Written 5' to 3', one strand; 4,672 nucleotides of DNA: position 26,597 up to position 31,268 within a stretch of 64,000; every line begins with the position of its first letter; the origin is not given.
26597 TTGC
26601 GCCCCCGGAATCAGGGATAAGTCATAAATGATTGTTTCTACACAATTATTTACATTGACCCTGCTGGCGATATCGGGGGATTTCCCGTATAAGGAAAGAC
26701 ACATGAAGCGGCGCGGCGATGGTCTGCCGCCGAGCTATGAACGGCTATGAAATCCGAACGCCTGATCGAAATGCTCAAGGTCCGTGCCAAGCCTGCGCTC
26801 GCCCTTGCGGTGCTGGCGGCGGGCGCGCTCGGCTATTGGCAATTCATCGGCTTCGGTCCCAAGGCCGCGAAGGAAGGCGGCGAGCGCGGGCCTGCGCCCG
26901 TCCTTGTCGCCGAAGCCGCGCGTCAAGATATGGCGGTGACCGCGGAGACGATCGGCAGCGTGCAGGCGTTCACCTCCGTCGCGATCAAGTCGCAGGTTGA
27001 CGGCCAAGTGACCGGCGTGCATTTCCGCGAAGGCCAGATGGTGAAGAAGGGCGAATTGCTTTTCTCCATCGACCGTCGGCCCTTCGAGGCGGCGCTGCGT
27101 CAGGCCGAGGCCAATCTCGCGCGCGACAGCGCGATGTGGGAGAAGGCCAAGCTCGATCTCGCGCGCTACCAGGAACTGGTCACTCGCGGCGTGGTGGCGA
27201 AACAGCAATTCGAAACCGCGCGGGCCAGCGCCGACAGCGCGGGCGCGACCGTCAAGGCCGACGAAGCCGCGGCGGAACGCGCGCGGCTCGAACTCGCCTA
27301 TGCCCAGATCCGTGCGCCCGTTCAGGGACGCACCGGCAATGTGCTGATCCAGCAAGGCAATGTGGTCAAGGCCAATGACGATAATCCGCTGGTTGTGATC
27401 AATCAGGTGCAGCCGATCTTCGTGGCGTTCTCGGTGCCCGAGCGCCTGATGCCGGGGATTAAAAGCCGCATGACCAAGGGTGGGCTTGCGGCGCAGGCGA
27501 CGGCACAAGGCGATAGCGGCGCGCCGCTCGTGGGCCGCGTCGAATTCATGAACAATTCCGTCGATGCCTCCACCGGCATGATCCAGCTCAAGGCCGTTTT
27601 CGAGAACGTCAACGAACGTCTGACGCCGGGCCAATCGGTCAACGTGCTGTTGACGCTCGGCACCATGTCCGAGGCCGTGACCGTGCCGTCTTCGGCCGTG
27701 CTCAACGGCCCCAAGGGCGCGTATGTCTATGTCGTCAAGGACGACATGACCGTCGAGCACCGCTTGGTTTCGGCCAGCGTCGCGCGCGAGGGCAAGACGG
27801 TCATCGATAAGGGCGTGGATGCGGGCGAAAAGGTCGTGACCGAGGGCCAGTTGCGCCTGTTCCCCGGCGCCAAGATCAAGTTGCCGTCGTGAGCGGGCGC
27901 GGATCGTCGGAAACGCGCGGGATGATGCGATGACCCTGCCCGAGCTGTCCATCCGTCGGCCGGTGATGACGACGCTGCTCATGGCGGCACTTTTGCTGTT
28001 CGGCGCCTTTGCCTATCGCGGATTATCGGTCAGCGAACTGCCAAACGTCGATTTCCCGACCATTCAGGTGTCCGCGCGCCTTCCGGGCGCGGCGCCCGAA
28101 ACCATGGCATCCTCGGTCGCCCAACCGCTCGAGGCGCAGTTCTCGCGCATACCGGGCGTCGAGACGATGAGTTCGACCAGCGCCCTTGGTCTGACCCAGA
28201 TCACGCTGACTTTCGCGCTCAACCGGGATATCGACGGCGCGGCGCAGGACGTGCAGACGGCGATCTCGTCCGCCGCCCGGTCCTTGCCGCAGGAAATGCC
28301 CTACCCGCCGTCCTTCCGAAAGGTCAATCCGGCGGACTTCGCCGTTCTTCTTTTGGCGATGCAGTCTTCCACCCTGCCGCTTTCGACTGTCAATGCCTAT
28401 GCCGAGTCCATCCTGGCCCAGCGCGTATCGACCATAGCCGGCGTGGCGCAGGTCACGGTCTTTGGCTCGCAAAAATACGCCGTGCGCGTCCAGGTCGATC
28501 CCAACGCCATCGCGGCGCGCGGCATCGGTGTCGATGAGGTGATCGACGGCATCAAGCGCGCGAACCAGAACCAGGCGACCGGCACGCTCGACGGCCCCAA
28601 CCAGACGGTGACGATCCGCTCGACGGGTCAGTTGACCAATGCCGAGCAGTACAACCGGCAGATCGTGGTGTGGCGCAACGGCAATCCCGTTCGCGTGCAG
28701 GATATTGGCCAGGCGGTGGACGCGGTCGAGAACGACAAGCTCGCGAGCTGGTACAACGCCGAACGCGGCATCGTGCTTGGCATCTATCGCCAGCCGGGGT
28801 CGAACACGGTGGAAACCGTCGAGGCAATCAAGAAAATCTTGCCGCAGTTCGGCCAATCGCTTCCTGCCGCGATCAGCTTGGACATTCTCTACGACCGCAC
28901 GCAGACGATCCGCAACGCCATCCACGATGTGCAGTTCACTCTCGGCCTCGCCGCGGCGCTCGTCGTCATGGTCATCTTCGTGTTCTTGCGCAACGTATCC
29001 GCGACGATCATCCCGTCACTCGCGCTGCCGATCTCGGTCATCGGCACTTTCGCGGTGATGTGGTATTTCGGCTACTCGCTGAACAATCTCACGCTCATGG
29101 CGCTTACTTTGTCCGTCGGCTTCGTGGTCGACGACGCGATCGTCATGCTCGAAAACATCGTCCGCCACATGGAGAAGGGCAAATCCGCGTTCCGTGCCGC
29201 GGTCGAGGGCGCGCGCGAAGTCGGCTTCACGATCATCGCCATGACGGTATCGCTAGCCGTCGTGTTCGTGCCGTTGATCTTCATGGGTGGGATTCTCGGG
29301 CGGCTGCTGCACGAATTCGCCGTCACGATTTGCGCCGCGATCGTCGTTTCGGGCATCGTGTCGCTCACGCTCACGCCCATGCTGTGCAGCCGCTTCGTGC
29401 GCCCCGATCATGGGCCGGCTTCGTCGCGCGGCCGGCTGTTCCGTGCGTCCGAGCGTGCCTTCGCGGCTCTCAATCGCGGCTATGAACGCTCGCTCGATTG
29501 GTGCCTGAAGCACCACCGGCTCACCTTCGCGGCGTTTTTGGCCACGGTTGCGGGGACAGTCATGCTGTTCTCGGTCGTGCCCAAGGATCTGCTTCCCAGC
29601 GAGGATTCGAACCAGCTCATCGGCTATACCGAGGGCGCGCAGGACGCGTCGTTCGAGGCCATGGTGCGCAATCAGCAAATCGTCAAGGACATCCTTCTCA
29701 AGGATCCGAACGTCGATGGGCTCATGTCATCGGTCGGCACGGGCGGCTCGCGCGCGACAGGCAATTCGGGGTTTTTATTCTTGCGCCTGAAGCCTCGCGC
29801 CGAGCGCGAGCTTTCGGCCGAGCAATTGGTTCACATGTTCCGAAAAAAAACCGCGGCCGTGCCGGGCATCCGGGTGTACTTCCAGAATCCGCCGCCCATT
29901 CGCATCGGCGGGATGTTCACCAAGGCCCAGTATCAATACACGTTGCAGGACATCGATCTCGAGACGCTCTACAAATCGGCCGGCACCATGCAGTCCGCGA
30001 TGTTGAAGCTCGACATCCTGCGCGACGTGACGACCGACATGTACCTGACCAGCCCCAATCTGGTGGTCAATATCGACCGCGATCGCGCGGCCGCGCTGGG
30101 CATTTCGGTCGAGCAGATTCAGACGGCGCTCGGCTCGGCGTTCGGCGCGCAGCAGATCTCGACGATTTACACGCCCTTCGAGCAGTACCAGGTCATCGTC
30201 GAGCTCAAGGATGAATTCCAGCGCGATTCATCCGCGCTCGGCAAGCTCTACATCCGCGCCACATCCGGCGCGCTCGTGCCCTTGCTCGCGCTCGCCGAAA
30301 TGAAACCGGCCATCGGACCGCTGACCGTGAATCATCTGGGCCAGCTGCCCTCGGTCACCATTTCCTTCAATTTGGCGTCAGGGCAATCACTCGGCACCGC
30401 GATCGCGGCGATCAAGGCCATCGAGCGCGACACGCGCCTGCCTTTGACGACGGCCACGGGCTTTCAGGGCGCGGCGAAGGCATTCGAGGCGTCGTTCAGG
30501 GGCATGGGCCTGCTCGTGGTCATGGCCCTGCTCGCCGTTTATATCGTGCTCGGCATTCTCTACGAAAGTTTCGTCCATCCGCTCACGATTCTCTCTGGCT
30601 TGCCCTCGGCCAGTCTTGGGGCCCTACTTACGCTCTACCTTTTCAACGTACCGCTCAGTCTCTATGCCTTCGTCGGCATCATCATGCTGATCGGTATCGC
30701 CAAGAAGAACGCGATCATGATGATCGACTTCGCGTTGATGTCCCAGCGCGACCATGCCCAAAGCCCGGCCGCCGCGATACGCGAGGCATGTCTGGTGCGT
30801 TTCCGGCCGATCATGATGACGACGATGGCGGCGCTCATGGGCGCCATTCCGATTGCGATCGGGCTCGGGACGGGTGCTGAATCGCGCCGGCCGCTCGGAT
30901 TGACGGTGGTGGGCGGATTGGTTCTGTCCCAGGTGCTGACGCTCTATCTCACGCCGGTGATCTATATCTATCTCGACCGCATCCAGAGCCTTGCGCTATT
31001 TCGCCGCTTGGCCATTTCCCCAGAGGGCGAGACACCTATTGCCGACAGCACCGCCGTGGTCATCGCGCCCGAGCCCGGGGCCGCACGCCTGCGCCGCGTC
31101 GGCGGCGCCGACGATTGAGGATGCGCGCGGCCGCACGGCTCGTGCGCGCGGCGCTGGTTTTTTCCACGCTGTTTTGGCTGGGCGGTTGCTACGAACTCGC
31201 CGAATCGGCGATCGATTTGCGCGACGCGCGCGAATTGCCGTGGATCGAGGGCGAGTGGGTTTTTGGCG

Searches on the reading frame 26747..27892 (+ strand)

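Call 21: search_protein_families(library=pfam, proteins=[window:26747-27892:+], max_evalue=0.001)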
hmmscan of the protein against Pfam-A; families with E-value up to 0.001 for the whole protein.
window:26747-27892:+ (381 aa): 4 families
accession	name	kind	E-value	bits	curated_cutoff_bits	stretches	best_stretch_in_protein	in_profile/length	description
PF16576.10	HlyD_D23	-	1.1e-13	51.5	30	1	76-296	18-212/214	Barrel-sandwich domain of CusB or HlyD membrane-fusion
PF13437.12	HlyD_3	-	2.2e-11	44.9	22.2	1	187-295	1-106/106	HlyD family secretion protein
PF13533.13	Biotin_lipoyl_2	-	6.8e-10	39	29.8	1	78-109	1-32/32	Biotin-lipoyl like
PF00364.28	Biotin_lipoyl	-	1.2e-05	25.5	22.1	0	77-108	42-73/73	Biotin-requiring enzyme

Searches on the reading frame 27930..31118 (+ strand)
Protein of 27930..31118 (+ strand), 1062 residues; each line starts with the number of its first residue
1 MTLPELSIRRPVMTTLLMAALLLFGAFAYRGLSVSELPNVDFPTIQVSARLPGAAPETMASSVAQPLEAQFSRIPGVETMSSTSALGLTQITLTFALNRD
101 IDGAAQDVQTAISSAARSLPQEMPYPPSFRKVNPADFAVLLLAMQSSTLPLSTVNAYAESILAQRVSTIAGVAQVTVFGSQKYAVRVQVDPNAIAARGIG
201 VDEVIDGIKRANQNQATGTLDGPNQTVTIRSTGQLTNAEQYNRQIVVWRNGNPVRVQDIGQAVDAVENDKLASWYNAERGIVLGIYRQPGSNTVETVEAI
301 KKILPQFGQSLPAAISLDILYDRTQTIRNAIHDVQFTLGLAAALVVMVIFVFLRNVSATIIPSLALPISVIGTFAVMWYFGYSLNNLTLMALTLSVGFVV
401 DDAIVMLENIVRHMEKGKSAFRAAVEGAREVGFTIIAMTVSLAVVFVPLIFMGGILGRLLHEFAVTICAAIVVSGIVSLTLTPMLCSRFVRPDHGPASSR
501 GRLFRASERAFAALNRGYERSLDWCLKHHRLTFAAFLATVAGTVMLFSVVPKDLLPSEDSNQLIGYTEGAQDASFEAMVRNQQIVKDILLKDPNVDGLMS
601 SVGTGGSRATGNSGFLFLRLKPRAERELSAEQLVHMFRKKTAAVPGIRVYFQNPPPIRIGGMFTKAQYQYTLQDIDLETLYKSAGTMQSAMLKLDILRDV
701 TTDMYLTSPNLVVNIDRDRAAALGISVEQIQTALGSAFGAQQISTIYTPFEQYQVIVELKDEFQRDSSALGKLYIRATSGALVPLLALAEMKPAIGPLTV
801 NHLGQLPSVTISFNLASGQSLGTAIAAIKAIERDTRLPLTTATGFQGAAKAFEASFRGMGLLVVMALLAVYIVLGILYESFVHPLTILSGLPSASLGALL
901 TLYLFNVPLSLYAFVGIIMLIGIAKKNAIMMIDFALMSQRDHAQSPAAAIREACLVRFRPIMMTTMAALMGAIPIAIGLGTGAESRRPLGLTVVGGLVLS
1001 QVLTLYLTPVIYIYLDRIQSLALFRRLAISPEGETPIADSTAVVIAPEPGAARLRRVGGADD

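Call 21: search_protein_families(library=pfam, proteins=[window:27930-31118:+], max_evalue=0.001)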
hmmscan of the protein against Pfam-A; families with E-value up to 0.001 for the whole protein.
window:27930-31118:+ (1062 aa): 2 families
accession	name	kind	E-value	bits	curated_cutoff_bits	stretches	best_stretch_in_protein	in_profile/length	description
PF00873.25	ACR_tran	-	0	1025.2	28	1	5-1015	3-1020/1021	AcrB/AcrD/AcrF family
PF02355.23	SecD_SecF_C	-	2.8e-06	27.3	20.5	1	338-478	35-175/189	Protein export membrane protein SecD/SecF, C-terminal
